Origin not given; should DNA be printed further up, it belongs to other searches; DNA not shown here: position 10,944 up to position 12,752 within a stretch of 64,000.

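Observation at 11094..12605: ExeA/GspA-type AAA ATPase fused to an FHA phosphothreonine-binding domain and an acidic tail, with no secretion or pilus genes nearby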

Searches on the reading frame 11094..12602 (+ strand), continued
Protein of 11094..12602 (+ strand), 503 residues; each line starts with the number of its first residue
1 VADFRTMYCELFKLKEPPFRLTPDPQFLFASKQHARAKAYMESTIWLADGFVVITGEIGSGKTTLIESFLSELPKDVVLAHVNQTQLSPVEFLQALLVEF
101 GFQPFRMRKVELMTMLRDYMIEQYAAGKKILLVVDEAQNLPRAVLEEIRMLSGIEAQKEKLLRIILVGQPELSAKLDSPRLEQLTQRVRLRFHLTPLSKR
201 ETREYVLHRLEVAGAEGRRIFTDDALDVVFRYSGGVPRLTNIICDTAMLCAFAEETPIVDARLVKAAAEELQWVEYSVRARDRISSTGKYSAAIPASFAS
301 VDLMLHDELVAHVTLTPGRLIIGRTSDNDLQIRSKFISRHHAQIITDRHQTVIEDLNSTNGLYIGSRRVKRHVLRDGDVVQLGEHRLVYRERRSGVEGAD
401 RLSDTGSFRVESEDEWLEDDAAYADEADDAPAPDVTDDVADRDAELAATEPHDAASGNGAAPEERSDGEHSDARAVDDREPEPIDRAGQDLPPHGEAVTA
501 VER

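Call 6: find_homologous_proteins(query=window:11094-12602:+, max_evalue=0.00001)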
Query window:11094-12602:+ (503 aa): 8000 proteins with E <= 0.00001 among 8000 candidates; the best 120 are listed.
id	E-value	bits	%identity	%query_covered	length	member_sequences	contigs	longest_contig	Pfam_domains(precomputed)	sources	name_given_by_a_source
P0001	0.0e+0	1098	100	99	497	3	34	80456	PF13173.13,PF00498.32,PF16697.11,PF13401.13,PF13191.13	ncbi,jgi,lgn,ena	-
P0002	1.2e-263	893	83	98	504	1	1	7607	PF00498.32,PF16697.11,PF13401.13,PF13191.13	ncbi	ncbi:MAG TPA: AAA family ATPase [Gammaproteobacteria bacterium]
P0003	1.4e-259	880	82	96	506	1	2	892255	PF13173.13,PF00498.32,PF16697.11,PF13401.13,PF13191.13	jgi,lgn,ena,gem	-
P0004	6.9e-231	785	81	90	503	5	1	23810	PF00498.32,PF16697.11,PF13401.13,PF13191.13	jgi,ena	-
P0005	1.5e-227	774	75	93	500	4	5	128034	PF13173.13,PF00498.32,PF16697.11,PF13401.13,PF13191.13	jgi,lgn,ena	-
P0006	2.1e-220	751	74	97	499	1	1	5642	PF00498.32,PF16697.11,PF13401.13,PF13191.13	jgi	jgi:general secretion pathway protein A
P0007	1.7e-209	715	82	77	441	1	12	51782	PF13173.13,PF00498.32,PF16697.11,PF13401.13,PF13191.13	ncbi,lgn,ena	-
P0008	1.1e-208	712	81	77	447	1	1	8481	PF00498.32,PF16697.11,PF13401.13,PF13191.13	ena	-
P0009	4.0e-208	710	71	93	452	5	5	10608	PF00498.32,PF16697.11,PF13401.13,PF13191.13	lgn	-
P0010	9.2e-205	699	71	91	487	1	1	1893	PF00498.32,PF16697.11,PF13401.13,PF13191.13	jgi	jgi:type II secretory pathway predicted ATPase ExeA/pSer/pThr/pTyr-binding forkhead associated (FHA)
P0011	2.5e-202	691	78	77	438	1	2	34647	PF00498.32,PF16697.11,PF13401.13,PF13191.13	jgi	jgi:general secretion pathway protein A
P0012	5.9e-202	690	76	82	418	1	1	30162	PF00498.32,PF16697.11,PF13401.13,PF13191.13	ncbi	-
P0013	8.4e-201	686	75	79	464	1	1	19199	PF00498.32,PF16697.11,PF13401.13,PF13191.13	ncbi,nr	ncbi:MAG: AAA family ATPase [Gammaproteobacteria bacterium]|nr:AAA family ATPase [Gammaproteobacteri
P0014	2.1e-200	685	79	77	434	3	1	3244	PF13173.13,PF00498.32,PF16697.11,PF13401.13,PF13191.13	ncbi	ncbi:MAG: AAA family ATPase, partial [Gammaproteobacteria bacterium]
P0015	1.1e-199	682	79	77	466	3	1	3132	PF00498.32,PF16697.11,PF13401.13,PF13191.13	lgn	-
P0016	5.5e-196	670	77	77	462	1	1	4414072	PF00498.32,PF16697.11,PF13401.13,PF13191.13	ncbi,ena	-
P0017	2.0e-194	665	74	77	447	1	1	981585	PF13173.13,PF00498.32,PF16697.11,PF13401.13,PF13191.13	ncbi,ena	-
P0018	2.2e-194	665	79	77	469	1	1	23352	PF00498.32,PF16697.11,PF13401.13,PF13191.13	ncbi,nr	ncbi:MAG TPA: AAA family ATPase [Gammaproteobacteria bacterium]|nr:AAA family ATPase [Gammaproteobac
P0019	2.5e-194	665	70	85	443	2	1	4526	PF00498.32,PF16697.11,PF13401.13,PF13191.13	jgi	jgi:general secretion pathway protein A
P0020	2.9e-194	664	73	78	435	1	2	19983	PF00498.32,PF16697.11,PF13401.13,PF13191.13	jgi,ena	-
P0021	8.0e-194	663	72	78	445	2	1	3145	PF00498.32,PF16697.11,PF13401.13,PF13191.13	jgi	-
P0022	1.0e-193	663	74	77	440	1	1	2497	PF00498.32,PF16697.11,PF13401.13,PF13191.13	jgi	jgi:type II secretory pathway predicted ATPase ExeA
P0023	1.4e-193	662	73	78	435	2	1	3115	PF00498.32,PF16697.11,PF13401.13,PF13191.13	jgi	jgi:general secretion pathway protein A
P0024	1.5e-193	662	73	78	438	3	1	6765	PF13173.13,PF00498.32,PF16697.11,PF13401.13,PF13191.13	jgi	jgi:type II secretory pathway predicted ATPase ExeA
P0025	1.9e-193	662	75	79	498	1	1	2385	PF00498.32,PF16697.11,PF13401.13,PF13191.13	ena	-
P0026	2.6e-193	661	75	77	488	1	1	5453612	PF00498.32,PF16697.11,PF13401.13,PF13191.13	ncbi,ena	-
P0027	3.4e-193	661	75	77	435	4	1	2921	PF00498.32,PF16697.11,PF13401.13,PF13191.13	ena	-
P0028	3.5e-193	661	68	89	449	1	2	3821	PF00498.32,PF16697.11,PF13401.13,PF13191.13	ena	-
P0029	5.0e-193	660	77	77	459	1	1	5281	PF00498.32,PF16697.11,PF13401.13,PF13191.13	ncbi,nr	ncbi:MAG TPA: AAA family ATPase [Gammaproteobacteria bacterium]|nr:AAA family ATPase [Gammaproteobac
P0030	5.5e-193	660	72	78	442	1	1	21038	PF00498.32,PF16697.11,PF13401.13,PF13191.13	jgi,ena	-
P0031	7.7e-193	660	74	78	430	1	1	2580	PF00498.32,PF16697.11,PF13401.13,PF13191.13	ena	-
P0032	8.3e-193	660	75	78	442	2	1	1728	PF00498.32,PF16697.11,PF13401.13,PF13191.13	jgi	jgi:general secretion pathway protein A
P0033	9.8e-193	659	73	77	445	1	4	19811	PF00498.32,PF16697.11,PF13401.13,PF13191.13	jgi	jgi:general secretion pathway protein A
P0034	2.4e-192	658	74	78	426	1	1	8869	PF00498.32,PF16697.11,PF13401.13,PF13191.13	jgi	jgi:type II secretory pathway predicted ATPase ExeA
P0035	2.8e-192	658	74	78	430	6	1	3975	PF00498.32,PF16697.11,PF13401.13,PF13191.13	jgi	jgi:type II secretory pathway predicted ATPase ExeA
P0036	2.8e-192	658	75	78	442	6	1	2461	PF13173.13,PF00498.32,PF16697.11,PF13401.13,PF13191.13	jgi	-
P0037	2.9e-192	658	73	78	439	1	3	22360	PF13173.13,PF00498.32,PF16697.11,PF13401.13,PF13191.13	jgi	jgi:type II secretory pathway predicted ATPase ExeA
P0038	4.0e-192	657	74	77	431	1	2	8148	PF00498.32,PF16697.11,PF13401.13,PF13191.13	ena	-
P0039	4.2e-192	657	74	78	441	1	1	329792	PF13173.13,PF00498.32,PF16697.11,PF13401.13,PF13191.13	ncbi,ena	-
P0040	6.8e-192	657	73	77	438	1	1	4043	PF00498.32,PF16697.11,PF13401.13,PF13191.13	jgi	jgi:putative secretion ATPase (PEP-CTERM system associated)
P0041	7.0e-192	656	71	78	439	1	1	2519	PF00498.32,PF16697.11,PF13401.13,PF13191.13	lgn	-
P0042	7.8e-192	656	73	77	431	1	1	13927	PF00498.32,PF16697.11,PF13401.13,PF13191.13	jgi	jgi:general secretion pathway protein A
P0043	1.1e-191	656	74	78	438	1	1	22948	PF00498.32,PF16697.11,PF13401.13,PF13191.13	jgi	jgi:general secretion pathway protein A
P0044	1.2e-191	656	73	78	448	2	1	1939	PF00498.32,PF16697.11,PF13401.13,PF13191.13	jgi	-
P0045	1.2e-191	656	74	77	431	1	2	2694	PF00498.32,PF16697.11,PF13401.13,PF13191.13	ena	-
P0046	1.3e-191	656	74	78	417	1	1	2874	PF00498.32,PF16697.11,PF13401.13,PF13191.13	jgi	jgi:type II secretory pathway predicted ATPase ExeA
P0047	1.3e-191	656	74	77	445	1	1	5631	PF00498.32,PF16697.11,PF13401.13,PF13191.13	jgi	jgi:type II secretory pathway predicted ATPase ExeA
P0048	1.5e-191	655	74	78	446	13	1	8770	PF00498.32,PF16697.11,PF13401.13,PF13191.13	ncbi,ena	-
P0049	1.9e-191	655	74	77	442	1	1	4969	PF00498.32,PF16697.11,PF13401.13,PF13191.13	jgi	jgi:general secretion pathway protein A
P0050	2.5e-191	655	72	77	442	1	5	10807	PF00498.32,PF16697.11,PF13401.13,PF13191.13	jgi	jgi:type II secretory pathway predicted ATPase ExeA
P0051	2.8e-191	655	72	78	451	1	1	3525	PF00498.32,PF16697.11,PF13401.13,PF13191.13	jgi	jgi:general secretion pathway protein A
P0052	4.3e-191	654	75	77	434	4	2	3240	PF00498.32,PF16697.11,PF13401.13,PF13191.13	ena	-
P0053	6.2e-191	653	74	77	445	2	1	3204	PF00498.32,PF16697.11,PF13401.13,PF13191.13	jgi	jgi:general secretion pathway protein A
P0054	6.5e-191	653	74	77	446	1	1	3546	PF00498.32,PF16697.11,PF13401.13,PF13191.13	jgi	jgi:putative secretion ATPase (PEP-CTERM system associated)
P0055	9.9e-191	653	67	87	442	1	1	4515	PF00498.32,PF16697.11,PF13401.13,PF13191.13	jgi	jgi:type II secretory pathway predicted ATPase ExeA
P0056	1.1e-190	653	74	77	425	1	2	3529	PF00498.32,PF16697.11,PF13401.13,PF13191.13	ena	-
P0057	1.2e-190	652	73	77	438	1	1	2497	PF13173.13,PF00498.32,PF13476.13,PF16697.11,PF13401.13,PF13191.13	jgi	jgi:putative secretion ATPase (PEP-CTERM system associated)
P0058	1.2e-190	652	73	78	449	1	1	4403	PF00498.32,PF16697.11,PF13401.13,PF13191.13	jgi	jgi:general secretion pathway protein A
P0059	1.8e-190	652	64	95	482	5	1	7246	PF00498.32,PF16697.11,PF13401.13,PF20703.4,PF13191.13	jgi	jgi:general secretion pathway protein A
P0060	2.0e-190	652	73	77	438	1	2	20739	PF13173.13,PF00498.32,PF13476.13,PF16697.11,PF13401.13,PF13191.13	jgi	jgi:putative secretion ATPase (PEP-CTERM system associated)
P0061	2.1e-190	652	68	88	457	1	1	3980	PF13173.13,PF00498.32,PF16697.11,PF13401.13,PF13191.13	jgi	jgi:type II secretory pathway predicted ATPase ExeA/pSer/pThr/pTyr-binding forkhead associated (FHA)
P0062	2.4e-190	651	70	83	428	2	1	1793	PF00498.32,PF16697.11,PF13401.13,PF13191.13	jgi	jgi:general secretion pathway protein A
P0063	2.4e-190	651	72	77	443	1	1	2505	PF00498.32,PF16697.11,PF13401.13,PF13191.13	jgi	jgi:type II secretory pathway predicted ATPase ExeA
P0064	2.5e-190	651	74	77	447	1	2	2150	PF00498.32,PF16697.11,PF13401.13,PF13191.13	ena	-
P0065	2.8e-190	651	74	77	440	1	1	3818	PF00498.32,PF16697.11,PF13401.13,PF13191.13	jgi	-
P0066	3.3e-190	651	71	78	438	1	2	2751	PF00498.32,PF16697.11,PF13401.13,PF13191.13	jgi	jgi:type II secretory pathway predicted ATPase ExeA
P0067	3.5e-190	651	71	78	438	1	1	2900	PF00498.32,PF16697.11,PF13401.13,PF13191.13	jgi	jgi:type II secretory pathway predicted ATPase ExeA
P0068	4.1e-190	651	73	78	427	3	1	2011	PF00498.32,PF16697.11,PF13401.13,PF13191.13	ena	-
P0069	4.2e-190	651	73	77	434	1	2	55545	PF00498.32,PF16697.11,PF13401.13,PF13191.13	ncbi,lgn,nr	ncbi:MAG TPA: AAA family ATPase [Gammaproteobacteria bacterium]|nr:AAA family ATPase [Gammaproteobac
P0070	4.3e-190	651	73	76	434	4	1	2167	PF00498.32,PF16697.11,PF13401.13,PF13191.13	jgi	jgi:type II secretory pathway predicted ATPase ExeA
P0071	4.3e-190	651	74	77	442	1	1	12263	PF00498.32,PF16697.11,PF13401.13,PF13191.13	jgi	jgi:type II secretory pathway predicted ATPase ExeA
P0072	7.3e-190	650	73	78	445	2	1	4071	PF13173.13,PF00498.32,PF16697.11,PF13401.13,PF01637.25,PF13191.13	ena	-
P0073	7.4e-190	650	73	77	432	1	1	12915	PF00498.32,PF16697.11,PF13401.13,PF20703.4,PF13191.13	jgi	jgi:general secretion pathway protein A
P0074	8.5e-190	650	75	77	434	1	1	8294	PF13173.13,PF00498.32,PF16697.11,PF13401.13,PF13191.13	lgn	-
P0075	1.1e-189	649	73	77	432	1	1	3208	PF00498.32,PF16697.11,PF13401.13,PF13191.13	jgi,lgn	jgi:type II secretory pathway predicted ATPase ExeA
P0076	2.5e-189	648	72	77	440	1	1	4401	PF00498.32,PF16697.11,PF13401.13,PF13191.13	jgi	jgi:general secretion pathway protein A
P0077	2.5e-189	648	72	78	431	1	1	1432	PF00498.32,PF16697.11,PF13401.13,PF13191.13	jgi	jgi:type II secretory pathway predicted ATPase ExeA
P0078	2.6e-189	648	72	77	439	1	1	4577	PF00498.32,PF16697.11,PF13401.13,PF13191.13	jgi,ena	-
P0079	3.9e-189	647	72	77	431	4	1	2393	PF00498.32,PF16697.11,PF13401.13,PF13191.13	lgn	-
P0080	4.2e-189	647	72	77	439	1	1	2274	PF00498.32,PF16697.11,PF13401.13,PF13191.13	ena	-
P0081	4.6e-189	647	72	77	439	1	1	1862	PF00498.32,PF16697.11,PF13401.13,PF13191.13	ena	-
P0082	5.4e-189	647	71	78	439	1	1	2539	PF00498.32,PF16697.11,PF13401.13,PF13191.13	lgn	-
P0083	5.9e-189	647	73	78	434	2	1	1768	PF00498.32,PF16697.11,PF13401.13,PF13191.13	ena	-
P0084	6.1e-189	647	74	77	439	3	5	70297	PF00498.32,PF16697.11,PF13401.13,PF13191.13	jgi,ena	-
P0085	6.9e-189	647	73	77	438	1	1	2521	PF00498.32,PF16697.11,PF13401.13,PF13191.13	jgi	jgi:general secretion pathway protein A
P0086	7.0e-189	647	73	77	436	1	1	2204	PF00498.32,PF16697.11,PF13401.13,PF13191.13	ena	-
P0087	7.5e-189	646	72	78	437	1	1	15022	PF00498.32,PF16697.11,PF13401.13,PF13191.13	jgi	jgi:general secretion pathway protein A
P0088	7.6e-189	646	72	78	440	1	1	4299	PF00498.32,PF16697.11,PF13401.13,PF13191.13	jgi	-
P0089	9.4e-189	646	72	76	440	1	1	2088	PF00498.32,PF16697.11,PF13401.13,PF13191.13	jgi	-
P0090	9.8e-189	646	72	77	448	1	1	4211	PF00498.32,PF16697.11,PF13401.13,PF13191.13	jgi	jgi:type II secretory pathway predicted ATPase ExeA/pSer/pThr/pTyr-binding forkhead associated (FHA)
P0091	1.2e-188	646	72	78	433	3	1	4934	PF00498.32,PF16697.11,PF13401.13,PF20703.4,PF13191.13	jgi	jgi:type II secretory pathway predicted ATPase ExeA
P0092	1.5e-188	645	71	77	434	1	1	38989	PF00498.32,PF16697.11,PF13401.13,PF13191.13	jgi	-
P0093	1.8e-188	645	72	78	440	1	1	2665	PF00498.32,PF16697.11,PF13401.13,PF13191.13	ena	-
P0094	1.9e-188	645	73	76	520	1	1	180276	PF13173.13,PF00498.32,PF16697.11,PF13401.13,PF13191.13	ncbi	-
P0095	2.1e-188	645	73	77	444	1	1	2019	PF00498.32,PF13476.13,PF16697.11,PF13401.13,PF20703.4,PF13191.13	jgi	jgi:putative secretion ATPase (PEP-CTERM system associated)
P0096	2.2e-188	645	72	77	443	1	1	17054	PF00498.32,PF16697.11,PF13401.13,PF13191.13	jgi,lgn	jgi:general secretion pathway protein A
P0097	2.7e-188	645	72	78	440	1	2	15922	PF00498.32,PF16697.11,PF13401.13,PF13191.13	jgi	jgi:type II secretory pathway predicted ATPase ExeA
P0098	3.0e-188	645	71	78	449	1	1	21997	PF00498.32,PF16697.11,PF13401.13,PF13191.13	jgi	jgi:type II secretory pathway predicted ATPase ExeA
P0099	3.4e-188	644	71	78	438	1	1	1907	PF13173.13,PF00498.32,PF16697.11,PF13401.13,PF13191.13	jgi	jgi:general secretion pathway protein A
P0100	5.2e-188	644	67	87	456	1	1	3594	PF00498.32,PF16697.11,PF13401.13,PF13191.13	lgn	-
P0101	6.0e-188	644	72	78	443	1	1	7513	PF00498.32,PF16697.11,PF13401.13,PF13191.13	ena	-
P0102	6.8e-188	643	72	76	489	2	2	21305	PF13173.13,PF00498.32,PF16697.11,PF13401.13,PF13191.13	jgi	jgi:general secretion pathway protein A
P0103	8.9e-188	643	71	78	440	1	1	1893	PF00498.32,PF16697.11,PF13401.13,PF13191.13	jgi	jgi:type II secretory pathway predicted ATPase ExeA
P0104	1.0e-187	643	71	77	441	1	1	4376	PF00498.32,PF16697.11,PF13401.13,PF13191.13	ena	-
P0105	1.0e-187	643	72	78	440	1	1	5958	PF00498.32,PF16697.11,PF13401.13,PF13191.13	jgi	jgi:type II secretory pathway predicted ATPase ExeA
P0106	1.1e-187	643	73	78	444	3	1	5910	PF00498.32,PF16697.11,PF13401.13,PF13191.13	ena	-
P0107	1.1e-187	643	73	77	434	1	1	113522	PF00498.32,PF16697.11,PF13401.13,PF13191.13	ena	-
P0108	1.1e-187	643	73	77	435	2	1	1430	PF00498.32,PF16697.11,PF13401.13,PF13191.13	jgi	jgi:general secretion pathway protein A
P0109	1.2e-187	643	72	77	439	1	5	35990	PF00498.32,PF16697.11,PF13401.13,PF13191.13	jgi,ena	jgi:type II secretory pathway predicted ATPase ExeA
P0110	1.2e-187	643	74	78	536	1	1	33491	PF00498.32,PF16697.11,PF13401.13,PF13191.13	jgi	jgi:type II secretory pathway predicted ATPase ExeA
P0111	1.3e-187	642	74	78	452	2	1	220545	PF00498.32,PF16697.11,PF13401.13,PF13191.13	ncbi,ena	ncbi:MAG TPA: AAA family ATPase [Gammaproteobacteria bacterium]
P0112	1.3e-187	642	71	78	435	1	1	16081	PF00498.32,PF16697.11,PF13401.13,PF13191.13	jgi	jgi:general secretion pathway protein A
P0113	1.4e-187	642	70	78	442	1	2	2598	PF00498.32,PF16697.11,PF13401.13,PF13191.13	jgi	jgi:general secretion pathway protein A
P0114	1.4e-187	642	71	77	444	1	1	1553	PF00498.32,PF16697.11,PF13401.13,PF13191.13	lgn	-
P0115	1.4e-187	642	72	76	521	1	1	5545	PF13173.13,PF00498.32,PF16697.11,PF13401.13,PF13191.13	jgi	jgi:general secretion pathway protein A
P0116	1.5e-187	642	72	77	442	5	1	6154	PF00498.32,PF16697.11,PF13401.13,PF13191.13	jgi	jgi:general secretion pathway protein A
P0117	1.5e-187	642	72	78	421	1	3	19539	PF13173.13,PF00498.32,PF16697.11,PF13401.13,PF13191.13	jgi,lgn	jgi:type II secretory pathway predicted ATPase ExeA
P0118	1.7e-187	642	71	77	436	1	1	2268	PF13173.13,PF00498.32,PF16697.11,PF13401.13,PF13191.13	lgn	-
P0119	1.9e-187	642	72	78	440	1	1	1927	PF00498.32,PF16697.11,PF13401.13,PF13191.13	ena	-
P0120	2.1e-187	642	73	77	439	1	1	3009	PF00498.32,PF16697.11,PF13401.13,PF13191.13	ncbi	-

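Call 7: find_encoding_contigs(protein=window:11094-12602:+, flank=10000, max_places=6)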
Protein window:11094-12602:+ (503 aa): no gene with exactly this product is on record in the collection.

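Call 8: find_encoding_contigs(protein=P0001, flank=10000, max_places=4)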
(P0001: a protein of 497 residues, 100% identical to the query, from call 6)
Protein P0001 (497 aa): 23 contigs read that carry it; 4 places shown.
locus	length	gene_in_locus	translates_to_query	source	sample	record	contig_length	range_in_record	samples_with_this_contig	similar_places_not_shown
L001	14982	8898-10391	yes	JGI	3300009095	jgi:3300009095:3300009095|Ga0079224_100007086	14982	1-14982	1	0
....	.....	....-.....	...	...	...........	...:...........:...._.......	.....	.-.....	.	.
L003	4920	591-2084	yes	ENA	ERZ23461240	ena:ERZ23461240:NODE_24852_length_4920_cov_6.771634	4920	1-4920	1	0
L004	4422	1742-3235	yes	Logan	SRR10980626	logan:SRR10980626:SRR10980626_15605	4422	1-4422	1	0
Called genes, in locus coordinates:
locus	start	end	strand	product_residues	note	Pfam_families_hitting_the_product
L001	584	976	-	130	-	PF00380:Ribosomal_S9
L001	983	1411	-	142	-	PF00572:Ribosomal_L13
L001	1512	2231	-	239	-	PF04338:DUF481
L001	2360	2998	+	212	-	PF03232:COQ7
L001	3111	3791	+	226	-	PF00027:cNMP_binding, PF13545:HTH_Crp_2, PF00325:Crp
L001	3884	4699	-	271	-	PF27507:DjlA_TM, PF05099:TerB, PF00226:DnaJ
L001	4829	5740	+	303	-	PF01259:SAICAR_synt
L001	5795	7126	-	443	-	PF01523:PmbA_TldD_1st, PF19290:PmbA_TldD_2nd, PF19289:PmbA_TldD_3rd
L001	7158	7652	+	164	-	PF00731:AIRC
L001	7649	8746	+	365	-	PF22660:RS_preATP-grasp-like, PF02222:ATP-grasp, PF17769:PurK_C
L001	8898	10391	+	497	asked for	PF13173:AAA_14 (weak), PF13191:AAA_16 (weak), PF13401:AAA_22, PF16697:Yop-YscD_cpl, PF00498:FHA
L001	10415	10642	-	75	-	-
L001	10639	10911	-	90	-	-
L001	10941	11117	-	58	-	-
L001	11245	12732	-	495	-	PF01523:PmbA_TldD_1st, PF19290:PmbA_TldD_2nd, PF19289:PmbA_TldD_3rd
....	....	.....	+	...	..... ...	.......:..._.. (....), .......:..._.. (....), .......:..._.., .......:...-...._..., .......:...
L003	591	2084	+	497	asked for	PF13173:AAA_14 (weak), PF13191:AAA_16 (weak), PF13401:AAA_22, PF16697:Yop-YscD_cpl, PF00498:FHA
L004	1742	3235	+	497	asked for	PF13173:AAA_14 (weak), PF13191:AAA_16 (weak), PF13401:AAA_22, PF16697:Yop-YscD_cpl, PF00498:FHA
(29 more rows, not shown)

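Call 9: find_encoding_contigs(protein=P0016, flank=10000, max_places=2)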
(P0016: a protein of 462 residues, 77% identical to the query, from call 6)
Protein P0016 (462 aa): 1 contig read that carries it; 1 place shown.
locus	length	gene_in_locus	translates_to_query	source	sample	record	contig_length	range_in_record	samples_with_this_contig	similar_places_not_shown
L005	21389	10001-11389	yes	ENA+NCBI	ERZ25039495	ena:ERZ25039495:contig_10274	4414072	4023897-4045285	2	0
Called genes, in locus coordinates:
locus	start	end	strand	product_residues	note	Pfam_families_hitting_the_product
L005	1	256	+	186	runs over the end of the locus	PF06026:Rib_5-P_isom_A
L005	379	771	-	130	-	PF00380:Ribosomal_S9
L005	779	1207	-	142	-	PF00572:Ribosomal_L13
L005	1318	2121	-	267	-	PF04338:DUF481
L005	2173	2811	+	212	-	PF03232:COQ7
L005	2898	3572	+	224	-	PF00027:cNMP_binding, PF13545:HTH_Crp_2, PF00325:Crp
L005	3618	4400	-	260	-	PF27507:DjlA_TM, PF05099:TerB, PF00226:DnaJ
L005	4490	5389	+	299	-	PF01259:SAICAR_synt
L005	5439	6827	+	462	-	PF03631:Virul_fac_BrkB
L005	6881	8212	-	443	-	PF01523:PmbA_TldD_1st, PF19290:PmbA_TldD_2nd, PF19289:PmbA_TldD_3rd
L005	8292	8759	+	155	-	PF00731:AIRC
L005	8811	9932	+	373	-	PF22660:RS_preATP-grasp-like, PF02222:ATP-grasp, PF17769:PurK_C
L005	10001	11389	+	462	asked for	PF13191:AAA_16 (weak), PF13401:AAA_22, PF16697:Yop-YscD_cpl, PF00498:FHA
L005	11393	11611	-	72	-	-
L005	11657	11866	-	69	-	-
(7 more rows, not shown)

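Call 10: find_encoding_contigs(protein=P0026, flank=10000, max_places=2)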
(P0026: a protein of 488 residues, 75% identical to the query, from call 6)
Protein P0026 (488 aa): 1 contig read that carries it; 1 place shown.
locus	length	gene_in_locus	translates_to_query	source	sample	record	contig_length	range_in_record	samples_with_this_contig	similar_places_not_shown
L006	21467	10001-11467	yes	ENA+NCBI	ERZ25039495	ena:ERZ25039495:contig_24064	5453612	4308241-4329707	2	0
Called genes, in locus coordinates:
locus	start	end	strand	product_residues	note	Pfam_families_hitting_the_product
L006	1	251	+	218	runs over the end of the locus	PF00455:DeoRC (weak), PF06026:Rib_5-P_isom_A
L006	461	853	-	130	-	PF00380:Ribosomal_S9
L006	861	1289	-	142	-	PF00572:Ribosomal_L13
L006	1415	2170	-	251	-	PF04338:DUF481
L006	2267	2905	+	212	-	PF03232:COQ7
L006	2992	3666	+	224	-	PF00027:cNMP_binding, PF13545:HTH_Crp_2, PF00325:Crp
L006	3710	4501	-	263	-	PF27507:DjlA_TM, PF05099:TerB, PF00226:DnaJ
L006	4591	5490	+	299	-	PF01259:SAICAR_synt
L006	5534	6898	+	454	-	PF03631:Virul_fac_BrkB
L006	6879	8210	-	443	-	PF01523:PmbA_TldD_1st, PF19290:PmbA_TldD_2nd, PF19289:PmbA_TldD_3rd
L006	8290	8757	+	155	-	PF00731:AIRC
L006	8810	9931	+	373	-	PF22660:RS_preATP-grasp-like, PF02222:ATP-grasp, PF17769:PurK_C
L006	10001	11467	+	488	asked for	PF13191:AAA_16 (weak), PF13401:AAA_22, PF16697:Yop-YscD_cpl, PF00498:FHA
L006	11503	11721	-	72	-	-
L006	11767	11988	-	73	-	-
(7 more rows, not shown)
